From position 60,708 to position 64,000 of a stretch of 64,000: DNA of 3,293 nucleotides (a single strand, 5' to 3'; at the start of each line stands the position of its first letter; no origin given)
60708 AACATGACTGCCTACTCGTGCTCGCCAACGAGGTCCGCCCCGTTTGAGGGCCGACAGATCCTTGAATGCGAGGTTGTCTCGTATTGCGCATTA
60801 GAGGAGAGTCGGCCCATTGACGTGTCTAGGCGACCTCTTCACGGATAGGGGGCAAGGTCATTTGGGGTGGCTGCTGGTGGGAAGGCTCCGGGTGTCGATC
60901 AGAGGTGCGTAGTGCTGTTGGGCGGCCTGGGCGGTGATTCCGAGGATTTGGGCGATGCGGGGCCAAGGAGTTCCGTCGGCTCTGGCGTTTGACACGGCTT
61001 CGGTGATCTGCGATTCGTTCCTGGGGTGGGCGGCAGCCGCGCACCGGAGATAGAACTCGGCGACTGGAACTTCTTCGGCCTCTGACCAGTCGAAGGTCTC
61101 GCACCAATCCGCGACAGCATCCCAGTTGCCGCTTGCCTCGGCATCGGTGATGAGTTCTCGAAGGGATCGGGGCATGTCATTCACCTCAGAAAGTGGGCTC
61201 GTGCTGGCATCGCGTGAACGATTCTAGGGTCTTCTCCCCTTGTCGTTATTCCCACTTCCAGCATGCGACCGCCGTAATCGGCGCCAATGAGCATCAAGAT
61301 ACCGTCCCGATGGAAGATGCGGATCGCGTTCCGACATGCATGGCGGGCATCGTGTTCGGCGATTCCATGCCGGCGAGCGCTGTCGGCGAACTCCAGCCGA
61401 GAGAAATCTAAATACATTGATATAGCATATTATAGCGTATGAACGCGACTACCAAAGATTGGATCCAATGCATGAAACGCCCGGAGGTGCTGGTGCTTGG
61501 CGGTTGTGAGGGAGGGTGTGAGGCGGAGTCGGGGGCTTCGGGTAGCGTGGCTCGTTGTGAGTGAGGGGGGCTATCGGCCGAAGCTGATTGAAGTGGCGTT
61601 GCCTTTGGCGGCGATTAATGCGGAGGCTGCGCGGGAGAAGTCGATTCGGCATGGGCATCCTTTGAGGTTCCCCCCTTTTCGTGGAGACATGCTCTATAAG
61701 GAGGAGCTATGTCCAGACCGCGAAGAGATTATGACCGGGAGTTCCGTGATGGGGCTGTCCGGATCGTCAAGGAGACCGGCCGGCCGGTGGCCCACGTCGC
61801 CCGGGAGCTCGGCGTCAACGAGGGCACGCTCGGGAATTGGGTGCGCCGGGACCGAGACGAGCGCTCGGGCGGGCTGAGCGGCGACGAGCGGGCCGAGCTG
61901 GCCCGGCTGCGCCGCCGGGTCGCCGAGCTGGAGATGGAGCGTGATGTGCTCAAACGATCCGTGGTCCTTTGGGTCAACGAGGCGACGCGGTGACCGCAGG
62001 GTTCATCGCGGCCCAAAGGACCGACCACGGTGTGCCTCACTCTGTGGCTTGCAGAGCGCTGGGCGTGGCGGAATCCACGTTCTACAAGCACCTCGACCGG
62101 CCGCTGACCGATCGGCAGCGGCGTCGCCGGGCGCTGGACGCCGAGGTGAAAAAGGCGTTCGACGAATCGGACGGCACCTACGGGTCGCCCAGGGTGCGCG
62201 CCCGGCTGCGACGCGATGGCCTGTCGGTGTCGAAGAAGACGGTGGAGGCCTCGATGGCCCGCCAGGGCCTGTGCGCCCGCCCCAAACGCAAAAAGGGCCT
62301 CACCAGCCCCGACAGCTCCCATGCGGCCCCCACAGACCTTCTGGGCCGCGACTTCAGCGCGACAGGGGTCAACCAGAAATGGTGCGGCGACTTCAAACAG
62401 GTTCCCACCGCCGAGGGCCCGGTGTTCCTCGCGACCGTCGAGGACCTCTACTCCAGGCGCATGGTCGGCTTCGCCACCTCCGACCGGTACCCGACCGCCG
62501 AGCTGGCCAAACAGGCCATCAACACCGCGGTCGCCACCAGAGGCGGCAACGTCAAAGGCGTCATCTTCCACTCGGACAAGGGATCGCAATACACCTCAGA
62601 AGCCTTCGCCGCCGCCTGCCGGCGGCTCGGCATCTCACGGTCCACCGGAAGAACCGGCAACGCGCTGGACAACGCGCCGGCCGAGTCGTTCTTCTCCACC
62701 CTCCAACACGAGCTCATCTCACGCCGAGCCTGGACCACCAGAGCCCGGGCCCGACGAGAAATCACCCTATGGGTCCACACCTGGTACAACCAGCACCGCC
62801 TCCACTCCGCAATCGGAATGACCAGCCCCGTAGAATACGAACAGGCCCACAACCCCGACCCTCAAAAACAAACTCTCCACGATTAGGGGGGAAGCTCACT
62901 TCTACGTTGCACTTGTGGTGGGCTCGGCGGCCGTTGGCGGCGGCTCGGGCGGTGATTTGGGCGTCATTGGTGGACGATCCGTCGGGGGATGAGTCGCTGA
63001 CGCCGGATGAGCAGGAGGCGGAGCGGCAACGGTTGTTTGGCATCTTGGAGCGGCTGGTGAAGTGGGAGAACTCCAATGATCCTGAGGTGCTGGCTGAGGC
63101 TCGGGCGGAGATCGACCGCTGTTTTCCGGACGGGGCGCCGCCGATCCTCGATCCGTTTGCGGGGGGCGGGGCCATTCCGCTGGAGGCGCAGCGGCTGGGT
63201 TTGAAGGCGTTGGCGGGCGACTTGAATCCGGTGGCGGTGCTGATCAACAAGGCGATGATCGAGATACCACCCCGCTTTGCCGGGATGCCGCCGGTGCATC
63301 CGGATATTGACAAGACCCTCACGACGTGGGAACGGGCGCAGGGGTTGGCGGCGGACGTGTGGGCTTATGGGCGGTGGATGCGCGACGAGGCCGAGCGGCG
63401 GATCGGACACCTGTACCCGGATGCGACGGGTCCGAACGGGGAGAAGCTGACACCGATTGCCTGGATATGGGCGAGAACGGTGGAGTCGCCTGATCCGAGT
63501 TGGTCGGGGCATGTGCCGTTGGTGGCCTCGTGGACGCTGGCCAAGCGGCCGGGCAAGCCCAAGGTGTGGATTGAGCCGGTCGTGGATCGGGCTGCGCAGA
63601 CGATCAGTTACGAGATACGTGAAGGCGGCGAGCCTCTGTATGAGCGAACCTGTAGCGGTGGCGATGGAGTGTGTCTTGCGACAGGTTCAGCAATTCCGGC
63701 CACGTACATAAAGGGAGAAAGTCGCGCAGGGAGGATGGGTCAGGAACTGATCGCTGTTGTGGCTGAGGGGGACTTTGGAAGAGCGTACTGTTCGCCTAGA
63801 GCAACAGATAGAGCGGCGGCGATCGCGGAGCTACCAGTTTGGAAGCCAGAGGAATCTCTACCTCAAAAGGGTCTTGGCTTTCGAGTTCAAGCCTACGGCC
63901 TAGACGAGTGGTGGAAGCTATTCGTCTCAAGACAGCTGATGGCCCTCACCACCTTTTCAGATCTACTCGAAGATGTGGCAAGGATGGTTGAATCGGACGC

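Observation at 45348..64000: SNF2-DUF3883 helicase and DUF1156 methylase look like two halves of one poorly characterised defence locus, pushed 12.6 kb apart by accreted cargo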

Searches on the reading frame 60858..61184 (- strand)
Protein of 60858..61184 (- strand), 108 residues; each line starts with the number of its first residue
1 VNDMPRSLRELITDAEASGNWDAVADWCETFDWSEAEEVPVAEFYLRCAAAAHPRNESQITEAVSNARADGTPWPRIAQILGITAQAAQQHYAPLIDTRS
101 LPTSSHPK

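Call 18: find_encoding_contigs(protein=window:60858-61184:-, flank=10000, max_places=4)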
Protein window:60858-61184:- (108 aa): no gene with exactly this product is on record in the collection.

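Call 29: search_protein_families(library=pfam, proteins=[window:60858-61184:-], max_evalue=0.1)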
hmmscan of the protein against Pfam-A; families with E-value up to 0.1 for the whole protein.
window:60858-61184:- (108 aa): 2 families
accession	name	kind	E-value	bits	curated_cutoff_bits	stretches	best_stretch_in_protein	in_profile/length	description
PF22980.2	Myb_DNA-bind_8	-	0.0057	16.4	27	0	74-93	22-42/50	Myb-like DNA-binding domain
PF19889.5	DUF6362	-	0.021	15.6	31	1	67-93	66-92/98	Domain of unknown function (DUF6362)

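Call 31: search_protein_families(library=ncbifam, proteins=[window:60858-61184:-], max_evalue=0.1)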
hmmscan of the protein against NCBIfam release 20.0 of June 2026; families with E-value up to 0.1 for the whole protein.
window:60858-61184:- (108 aa): 0 families

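Call 32: search_protein_families(library=phrogs, proteins=[window:60858-61184:-], max_evalue=0.1)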
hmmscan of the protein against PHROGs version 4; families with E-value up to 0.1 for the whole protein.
window:60858-61184:- (108 aa): 2 families
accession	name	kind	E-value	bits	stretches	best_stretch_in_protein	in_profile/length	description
phrog_686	-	DNA, RNA and nucleotide metabolism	5e-08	34.1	1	57-93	34-70/76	HTH DNA binding protein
phrog_18428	-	unknown function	0.0014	19.8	1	55-93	48-86/116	-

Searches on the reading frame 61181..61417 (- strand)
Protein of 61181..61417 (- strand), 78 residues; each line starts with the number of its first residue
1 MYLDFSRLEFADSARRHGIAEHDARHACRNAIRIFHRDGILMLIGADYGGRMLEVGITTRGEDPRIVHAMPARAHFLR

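Call 29: search_protein_families(library=pfam, proteins=[window:61181-61417:-], max_evalue=0.1)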
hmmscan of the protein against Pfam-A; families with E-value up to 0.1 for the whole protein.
window:61181-61417:- (78 aa): 1 family
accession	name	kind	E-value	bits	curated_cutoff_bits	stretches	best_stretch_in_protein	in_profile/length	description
PF04365.19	BrnT_toxin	-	0.1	13.4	34.5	0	14-73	10-74/77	Ribonuclease toxin, BrnT, of type II toxin-antitoxin system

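Call 31: search_protein_families(library=ncbifam, proteins=[window:61181-61417:-], max_evalue=0.1)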
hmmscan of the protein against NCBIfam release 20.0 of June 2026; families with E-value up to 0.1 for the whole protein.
window:61181-61417:- (78 aa): 0 families

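Call 32: search_protein_families(library=phrogs, proteins=[window:61181-61417:-], max_evalue=0.1)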
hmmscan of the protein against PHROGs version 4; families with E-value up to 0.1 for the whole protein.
window:61181-61417:- (78 aa): 2 families
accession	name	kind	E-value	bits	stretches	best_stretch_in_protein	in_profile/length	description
phrog_17063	-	moron, auxiliary metabolic gene and host takeover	3.7e-07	31.4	1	11-78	8-78/78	toxin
phrog_36779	-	moron, auxiliary metabolic gene and host takeover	0.021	16.2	1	9-72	17-86/93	toxin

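Call 63: find_encoding_contigs(protein=window:61181-61417:-, flank=10000, max_places=3)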
Protein window:61181-61417:- (78 aa): 1 contig read that carries it; 1 place shown.
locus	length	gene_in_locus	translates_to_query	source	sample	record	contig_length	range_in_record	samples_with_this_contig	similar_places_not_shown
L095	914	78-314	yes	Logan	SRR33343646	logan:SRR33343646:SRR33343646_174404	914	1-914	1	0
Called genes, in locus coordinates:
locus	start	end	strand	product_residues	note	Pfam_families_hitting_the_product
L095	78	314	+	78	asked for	-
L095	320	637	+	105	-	-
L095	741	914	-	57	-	?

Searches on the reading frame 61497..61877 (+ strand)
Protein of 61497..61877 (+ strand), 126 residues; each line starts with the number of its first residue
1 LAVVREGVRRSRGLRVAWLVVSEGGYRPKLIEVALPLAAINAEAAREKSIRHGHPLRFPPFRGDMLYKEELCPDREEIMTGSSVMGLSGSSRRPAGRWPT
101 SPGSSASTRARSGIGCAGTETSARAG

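Call 4: search_protein_families(library=pfam, proteins=[window:61497-61877:+], max_evalue=0.01)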
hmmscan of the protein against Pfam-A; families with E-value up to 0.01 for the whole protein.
window:61497-61877:+ (126 aa): 1 family
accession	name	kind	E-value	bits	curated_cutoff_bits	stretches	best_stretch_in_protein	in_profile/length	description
PF06634.17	DUF1156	-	2.7e-05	24.6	24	1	34-56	1-24/73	Protein of unknown function (DUF1156)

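Call 6: search_protein_families(library=padloc, proteins=[window:61497-61877:+], max_evalue=0.01)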
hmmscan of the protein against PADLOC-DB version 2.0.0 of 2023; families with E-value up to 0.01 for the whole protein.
window:61497-61877:+ (126 aa): 2 families
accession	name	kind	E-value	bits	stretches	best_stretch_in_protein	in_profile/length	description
PDLC00660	HmaB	-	1.4e-10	37.7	1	29-55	10-36/967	DNA-adenine methylase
PDLC00661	HmaB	-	3.3e-10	36.5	1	29-55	9-35/973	DNA-adenine methylase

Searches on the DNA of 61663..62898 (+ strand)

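Call 79: search_dna_similar(query=window:61663-62898:+, collection=plasmids, mode=distant, max_rows=5)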
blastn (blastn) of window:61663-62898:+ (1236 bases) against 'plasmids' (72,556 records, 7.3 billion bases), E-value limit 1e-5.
Records with a match: 70; places in all: 120; records where one place covers at least 80% of the query: 1.
Best place of each record, by identity: 80-90% 2; 60-80% 68.
By first word of the organism name: Streptomyces 55; Rhodococcus 5; Mycobacterium 4; Pseudonocardia 2; Mycolicibacterium 1; Streptosporangium 1; Kitasatospora 1; Embleya 1.
By predicted mobility (MOB-suite, as given by PLSDB): non-mobilizable 39; mobilizable 29; conjugative 2.
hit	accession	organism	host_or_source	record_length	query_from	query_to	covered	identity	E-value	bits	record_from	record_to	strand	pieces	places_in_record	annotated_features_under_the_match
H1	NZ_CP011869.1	Pseudonocardia sp. HH130629-09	Apterostigma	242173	1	1040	84%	66.8%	9e-72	279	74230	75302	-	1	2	IS3 family transposase | transposase | LysR family transcriptional regulator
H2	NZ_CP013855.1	Pseudonocardia sp. HH130630-07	Apsterostigma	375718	1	845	68%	68.1%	3e-71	277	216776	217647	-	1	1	transposase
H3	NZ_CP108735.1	Streptomyces sp. NBC_00984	-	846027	77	914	60%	65.4%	5e-12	144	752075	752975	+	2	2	IS3 family transposase | transposase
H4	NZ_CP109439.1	Streptomyces sp. NBC_01483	-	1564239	204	920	58%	64.2%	8e-22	113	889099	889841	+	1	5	none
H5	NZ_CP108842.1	Streptomyces chartreusis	-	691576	204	920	58%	64.1%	2e-24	123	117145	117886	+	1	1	IS3 family transposase (x2) | transposase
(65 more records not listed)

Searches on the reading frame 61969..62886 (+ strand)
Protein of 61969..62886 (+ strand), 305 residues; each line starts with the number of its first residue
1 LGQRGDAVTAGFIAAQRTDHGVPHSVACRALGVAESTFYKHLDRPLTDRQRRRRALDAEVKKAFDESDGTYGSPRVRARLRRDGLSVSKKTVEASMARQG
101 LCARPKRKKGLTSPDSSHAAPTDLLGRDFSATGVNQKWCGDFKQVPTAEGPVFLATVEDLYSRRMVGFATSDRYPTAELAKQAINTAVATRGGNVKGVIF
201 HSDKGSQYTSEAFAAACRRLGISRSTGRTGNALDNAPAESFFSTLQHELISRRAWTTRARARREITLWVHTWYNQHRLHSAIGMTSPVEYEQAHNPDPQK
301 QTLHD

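Call 4: search_protein_families(library=pfam, proteins=[window:61969-62886:+], max_evalue=0.01)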
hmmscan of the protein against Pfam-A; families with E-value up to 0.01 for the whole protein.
window:61969-62886:+ (305 aa): 7 families
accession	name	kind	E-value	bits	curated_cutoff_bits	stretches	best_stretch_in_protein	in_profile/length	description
PF00665.32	rve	-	4.5e-22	78.7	32.6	1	132-231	2-101/102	Integrase core domain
PF13276.12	HTH_21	-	9.1e-16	58.3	28.1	1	53-109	3-60/60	HTH-like domain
PF13683.12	rve_3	-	1.2e-12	47.8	26.5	1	221-287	2-67/67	Integrase core domain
PF13333.12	rve_2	-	2.1e-08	34.6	22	1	239-292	1-53/56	Integrase core domain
PF13551.12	HTH_29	-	5.3e-06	26.9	28.1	1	19-48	9-46/64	Winged helix-turn helix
PF13384.12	HTH_23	-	1.1e-05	25.6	24.6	0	14-44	10-40/50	Homeodomain-like domain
PF13518.12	HTH_28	-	0.0018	18.8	25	0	16-44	7-35/52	Helix-turn-helix domain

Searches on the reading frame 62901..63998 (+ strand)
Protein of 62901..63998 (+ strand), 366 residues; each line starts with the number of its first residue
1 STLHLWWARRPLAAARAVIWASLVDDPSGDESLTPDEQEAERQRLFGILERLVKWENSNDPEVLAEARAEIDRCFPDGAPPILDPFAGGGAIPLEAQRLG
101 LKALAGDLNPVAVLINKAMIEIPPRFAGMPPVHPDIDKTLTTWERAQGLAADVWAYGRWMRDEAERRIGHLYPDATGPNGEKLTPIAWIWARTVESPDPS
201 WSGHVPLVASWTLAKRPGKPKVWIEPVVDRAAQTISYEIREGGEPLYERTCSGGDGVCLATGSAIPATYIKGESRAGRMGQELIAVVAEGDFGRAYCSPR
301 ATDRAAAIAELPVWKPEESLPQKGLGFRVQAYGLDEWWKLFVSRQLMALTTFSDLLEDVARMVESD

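Call 47: search_protein_families(library=pfam, proteins=[window:62901-63998:+], max_evalue=1)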
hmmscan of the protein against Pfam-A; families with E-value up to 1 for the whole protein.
window:62901-63998:+ (366 aa): 3 families
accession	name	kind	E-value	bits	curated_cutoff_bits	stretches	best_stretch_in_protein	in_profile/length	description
PF06634.17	DUF1156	-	3e-16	59.7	24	1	1-47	24-72/73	Protein of unknown function (DUF1156)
PF02086.21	MethyltransfD12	-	9.7e-06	25.9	22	1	70-121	11-63/253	D12 class N6 adenine-specific DNA methyltransferase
PF01170.24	UPF0020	-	0.0094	16.1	22.3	1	77-108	27-58/197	RMKL-like, methyltransferase domain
